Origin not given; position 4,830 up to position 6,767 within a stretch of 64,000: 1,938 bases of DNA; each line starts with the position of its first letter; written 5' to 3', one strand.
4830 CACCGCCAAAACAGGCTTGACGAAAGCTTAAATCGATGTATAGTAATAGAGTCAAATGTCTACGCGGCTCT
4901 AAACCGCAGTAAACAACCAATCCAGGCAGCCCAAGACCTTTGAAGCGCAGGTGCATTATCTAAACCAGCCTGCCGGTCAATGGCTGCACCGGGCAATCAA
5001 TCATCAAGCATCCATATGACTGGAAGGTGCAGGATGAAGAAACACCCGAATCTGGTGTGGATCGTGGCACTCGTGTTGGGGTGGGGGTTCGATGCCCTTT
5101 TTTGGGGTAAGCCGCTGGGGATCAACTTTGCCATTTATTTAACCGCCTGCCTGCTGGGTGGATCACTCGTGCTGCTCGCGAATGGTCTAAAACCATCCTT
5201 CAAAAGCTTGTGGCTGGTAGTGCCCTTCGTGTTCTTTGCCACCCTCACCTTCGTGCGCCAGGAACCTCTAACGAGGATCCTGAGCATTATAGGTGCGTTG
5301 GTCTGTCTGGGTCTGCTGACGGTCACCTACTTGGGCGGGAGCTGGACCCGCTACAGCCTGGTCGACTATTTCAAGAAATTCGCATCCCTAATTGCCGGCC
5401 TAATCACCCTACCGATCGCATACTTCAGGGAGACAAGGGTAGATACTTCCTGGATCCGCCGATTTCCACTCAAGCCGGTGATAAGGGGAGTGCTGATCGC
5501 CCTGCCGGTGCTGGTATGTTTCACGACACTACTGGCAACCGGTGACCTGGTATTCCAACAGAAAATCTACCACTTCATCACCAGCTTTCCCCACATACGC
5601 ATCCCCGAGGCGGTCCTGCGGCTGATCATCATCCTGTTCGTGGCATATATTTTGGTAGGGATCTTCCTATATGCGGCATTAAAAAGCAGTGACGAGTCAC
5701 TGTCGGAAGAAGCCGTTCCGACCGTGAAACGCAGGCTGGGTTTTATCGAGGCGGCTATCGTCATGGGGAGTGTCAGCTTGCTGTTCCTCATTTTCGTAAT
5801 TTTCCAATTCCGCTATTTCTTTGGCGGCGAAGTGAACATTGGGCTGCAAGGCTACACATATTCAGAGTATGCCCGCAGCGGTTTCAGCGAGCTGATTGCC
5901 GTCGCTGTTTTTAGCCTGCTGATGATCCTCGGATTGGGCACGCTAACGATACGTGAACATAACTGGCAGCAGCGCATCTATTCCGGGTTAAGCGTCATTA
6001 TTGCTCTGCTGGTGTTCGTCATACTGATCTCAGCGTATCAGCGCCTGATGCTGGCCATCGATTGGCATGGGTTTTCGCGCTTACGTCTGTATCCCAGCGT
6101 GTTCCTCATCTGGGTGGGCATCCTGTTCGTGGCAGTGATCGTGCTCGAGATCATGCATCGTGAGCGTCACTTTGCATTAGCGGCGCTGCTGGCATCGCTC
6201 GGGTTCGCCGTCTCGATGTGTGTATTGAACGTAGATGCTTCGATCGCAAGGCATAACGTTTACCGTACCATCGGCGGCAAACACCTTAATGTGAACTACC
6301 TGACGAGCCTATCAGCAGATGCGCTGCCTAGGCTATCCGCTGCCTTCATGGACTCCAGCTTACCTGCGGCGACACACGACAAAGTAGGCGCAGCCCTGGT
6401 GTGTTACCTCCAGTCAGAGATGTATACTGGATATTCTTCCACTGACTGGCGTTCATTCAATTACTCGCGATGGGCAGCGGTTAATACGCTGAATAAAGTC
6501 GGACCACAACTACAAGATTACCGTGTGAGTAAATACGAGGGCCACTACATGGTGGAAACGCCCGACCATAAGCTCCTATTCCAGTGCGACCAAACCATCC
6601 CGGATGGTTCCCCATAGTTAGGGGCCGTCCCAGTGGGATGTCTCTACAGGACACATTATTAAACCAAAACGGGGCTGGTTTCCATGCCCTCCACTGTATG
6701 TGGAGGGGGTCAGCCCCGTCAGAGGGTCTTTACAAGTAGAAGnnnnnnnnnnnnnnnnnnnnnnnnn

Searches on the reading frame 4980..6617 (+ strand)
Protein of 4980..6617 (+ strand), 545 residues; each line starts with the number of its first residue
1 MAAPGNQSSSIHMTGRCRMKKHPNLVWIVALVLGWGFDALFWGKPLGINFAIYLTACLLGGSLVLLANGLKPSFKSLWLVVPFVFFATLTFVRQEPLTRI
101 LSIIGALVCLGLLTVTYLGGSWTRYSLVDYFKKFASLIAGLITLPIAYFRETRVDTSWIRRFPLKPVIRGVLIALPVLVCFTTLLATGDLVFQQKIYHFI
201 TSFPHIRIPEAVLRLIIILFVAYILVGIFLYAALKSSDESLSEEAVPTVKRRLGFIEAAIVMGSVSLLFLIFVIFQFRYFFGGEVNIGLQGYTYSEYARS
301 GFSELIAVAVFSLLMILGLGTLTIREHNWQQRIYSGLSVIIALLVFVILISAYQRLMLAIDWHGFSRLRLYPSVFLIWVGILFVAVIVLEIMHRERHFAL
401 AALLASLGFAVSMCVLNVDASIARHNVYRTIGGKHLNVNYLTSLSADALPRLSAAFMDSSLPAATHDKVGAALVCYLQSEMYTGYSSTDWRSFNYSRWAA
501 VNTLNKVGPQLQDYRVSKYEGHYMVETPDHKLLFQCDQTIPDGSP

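Call 30: search_protein_families(library=pfam, proteins=[window:4980-6617:+], max_evalue=0.0001)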
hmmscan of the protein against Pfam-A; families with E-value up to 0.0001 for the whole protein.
window:4980-6617:+ (545 aa): 1 family
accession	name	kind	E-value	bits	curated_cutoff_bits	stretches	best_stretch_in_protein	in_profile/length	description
PF13687.11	DUF4153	-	3.5e-61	207.9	27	1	81-452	2-370/373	Domain of unknown function (DUF4153)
